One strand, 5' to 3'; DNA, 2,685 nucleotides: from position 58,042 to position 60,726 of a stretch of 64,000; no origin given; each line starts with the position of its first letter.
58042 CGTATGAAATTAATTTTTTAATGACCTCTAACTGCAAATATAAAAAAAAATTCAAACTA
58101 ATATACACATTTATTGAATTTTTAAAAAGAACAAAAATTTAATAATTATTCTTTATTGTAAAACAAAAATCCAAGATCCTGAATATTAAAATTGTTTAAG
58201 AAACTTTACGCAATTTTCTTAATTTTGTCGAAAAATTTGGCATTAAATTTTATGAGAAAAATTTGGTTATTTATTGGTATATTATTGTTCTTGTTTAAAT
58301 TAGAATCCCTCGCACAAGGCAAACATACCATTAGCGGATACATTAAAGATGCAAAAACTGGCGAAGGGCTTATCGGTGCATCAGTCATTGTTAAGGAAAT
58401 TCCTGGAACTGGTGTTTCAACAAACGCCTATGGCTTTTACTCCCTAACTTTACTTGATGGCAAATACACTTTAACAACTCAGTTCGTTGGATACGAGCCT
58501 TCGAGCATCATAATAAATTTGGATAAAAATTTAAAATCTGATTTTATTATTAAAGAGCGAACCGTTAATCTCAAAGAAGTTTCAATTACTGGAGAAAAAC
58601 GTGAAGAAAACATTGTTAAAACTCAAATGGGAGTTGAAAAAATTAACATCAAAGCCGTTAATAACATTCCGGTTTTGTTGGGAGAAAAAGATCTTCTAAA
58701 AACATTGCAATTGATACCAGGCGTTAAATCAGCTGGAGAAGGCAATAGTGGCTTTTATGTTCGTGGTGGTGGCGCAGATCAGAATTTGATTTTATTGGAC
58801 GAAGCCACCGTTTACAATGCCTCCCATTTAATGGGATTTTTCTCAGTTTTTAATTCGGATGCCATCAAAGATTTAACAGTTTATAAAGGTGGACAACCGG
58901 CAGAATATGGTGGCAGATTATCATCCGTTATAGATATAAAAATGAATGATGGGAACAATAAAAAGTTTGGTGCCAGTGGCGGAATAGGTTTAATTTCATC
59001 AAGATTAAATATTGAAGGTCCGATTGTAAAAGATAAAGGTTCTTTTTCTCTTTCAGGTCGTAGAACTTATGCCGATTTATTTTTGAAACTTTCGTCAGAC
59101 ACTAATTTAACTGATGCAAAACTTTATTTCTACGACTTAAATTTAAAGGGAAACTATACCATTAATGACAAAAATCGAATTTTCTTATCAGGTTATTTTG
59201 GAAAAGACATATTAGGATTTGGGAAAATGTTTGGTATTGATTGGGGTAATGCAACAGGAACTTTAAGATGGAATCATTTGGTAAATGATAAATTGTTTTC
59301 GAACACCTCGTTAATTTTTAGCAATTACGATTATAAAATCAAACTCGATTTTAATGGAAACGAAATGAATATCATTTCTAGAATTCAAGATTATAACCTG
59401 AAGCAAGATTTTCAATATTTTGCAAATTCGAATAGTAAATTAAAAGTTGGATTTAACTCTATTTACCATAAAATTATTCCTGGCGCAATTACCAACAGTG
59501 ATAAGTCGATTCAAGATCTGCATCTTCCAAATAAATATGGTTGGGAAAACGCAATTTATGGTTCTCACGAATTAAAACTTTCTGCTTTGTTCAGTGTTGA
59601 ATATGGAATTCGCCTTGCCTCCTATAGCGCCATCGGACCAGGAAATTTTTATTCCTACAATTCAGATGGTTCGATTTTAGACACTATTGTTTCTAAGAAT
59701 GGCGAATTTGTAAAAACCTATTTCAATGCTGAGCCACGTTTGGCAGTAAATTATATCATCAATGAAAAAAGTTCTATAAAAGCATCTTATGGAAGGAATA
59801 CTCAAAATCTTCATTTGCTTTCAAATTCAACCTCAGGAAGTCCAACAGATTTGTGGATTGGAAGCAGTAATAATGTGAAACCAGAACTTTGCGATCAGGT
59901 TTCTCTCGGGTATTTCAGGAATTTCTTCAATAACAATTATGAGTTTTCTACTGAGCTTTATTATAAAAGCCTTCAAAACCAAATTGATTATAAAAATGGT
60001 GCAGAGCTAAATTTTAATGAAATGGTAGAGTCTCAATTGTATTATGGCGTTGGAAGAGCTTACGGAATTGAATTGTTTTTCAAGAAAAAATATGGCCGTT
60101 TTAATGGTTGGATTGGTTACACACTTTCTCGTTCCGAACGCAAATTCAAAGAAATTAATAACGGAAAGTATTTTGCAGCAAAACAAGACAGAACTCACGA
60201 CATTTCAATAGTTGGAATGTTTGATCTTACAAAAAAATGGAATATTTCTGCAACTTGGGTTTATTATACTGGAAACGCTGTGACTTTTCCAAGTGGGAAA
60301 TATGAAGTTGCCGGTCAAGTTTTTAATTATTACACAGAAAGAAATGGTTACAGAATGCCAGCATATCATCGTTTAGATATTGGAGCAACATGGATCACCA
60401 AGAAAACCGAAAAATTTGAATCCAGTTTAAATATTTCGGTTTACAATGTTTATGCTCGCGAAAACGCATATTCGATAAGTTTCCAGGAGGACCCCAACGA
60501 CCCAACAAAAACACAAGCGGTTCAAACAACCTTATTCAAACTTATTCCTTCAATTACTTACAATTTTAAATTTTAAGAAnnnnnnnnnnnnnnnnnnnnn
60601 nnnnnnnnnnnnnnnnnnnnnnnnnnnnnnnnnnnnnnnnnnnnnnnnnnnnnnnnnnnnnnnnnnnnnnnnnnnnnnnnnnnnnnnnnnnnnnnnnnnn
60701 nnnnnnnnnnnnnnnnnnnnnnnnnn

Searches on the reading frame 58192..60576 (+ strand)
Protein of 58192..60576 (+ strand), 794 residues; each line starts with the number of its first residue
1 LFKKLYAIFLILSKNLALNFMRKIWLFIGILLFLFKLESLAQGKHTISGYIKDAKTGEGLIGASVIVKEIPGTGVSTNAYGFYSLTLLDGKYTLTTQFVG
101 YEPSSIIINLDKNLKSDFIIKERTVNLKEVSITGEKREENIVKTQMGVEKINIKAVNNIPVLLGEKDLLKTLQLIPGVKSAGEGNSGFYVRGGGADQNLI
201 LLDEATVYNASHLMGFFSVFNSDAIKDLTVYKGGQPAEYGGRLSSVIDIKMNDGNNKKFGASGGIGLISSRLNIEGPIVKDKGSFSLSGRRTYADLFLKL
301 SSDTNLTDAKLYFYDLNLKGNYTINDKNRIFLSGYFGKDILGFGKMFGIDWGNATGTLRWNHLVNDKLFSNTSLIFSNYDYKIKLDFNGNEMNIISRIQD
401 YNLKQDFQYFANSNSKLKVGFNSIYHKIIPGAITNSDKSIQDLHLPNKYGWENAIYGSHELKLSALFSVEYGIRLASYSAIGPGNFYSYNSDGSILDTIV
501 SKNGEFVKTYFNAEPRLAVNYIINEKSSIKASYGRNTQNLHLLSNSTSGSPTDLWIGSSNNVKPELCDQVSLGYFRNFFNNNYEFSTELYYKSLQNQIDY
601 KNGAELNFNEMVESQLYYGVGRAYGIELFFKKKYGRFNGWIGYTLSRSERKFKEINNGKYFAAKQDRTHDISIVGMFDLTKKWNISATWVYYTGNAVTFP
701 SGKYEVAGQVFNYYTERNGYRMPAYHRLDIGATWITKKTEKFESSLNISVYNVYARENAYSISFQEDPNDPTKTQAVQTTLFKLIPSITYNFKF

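Call 46: search_protein_families(library=pfam, proteins=[window:58192-60576:+], max_evalue=0.00001)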
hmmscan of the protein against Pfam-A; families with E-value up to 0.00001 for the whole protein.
window:58192-60576:+ (794 aa): 3 families
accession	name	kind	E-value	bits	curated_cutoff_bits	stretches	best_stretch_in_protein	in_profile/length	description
PF13715.12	CarbopepD_reg_2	-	1.1e-16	61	32.2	1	47-131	1-87/88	CarboxypepD_reg-like domain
PF07715.20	Plug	-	5.2e-11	43.5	23.9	1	165-242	22-102/107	TonB-dependent Receptor Plug Domain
PF13620.12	CarboxypepD_reg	-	3.6e-10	40.5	32.3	1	46-112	1-71/82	Carboxypeptidase regulatory-like domain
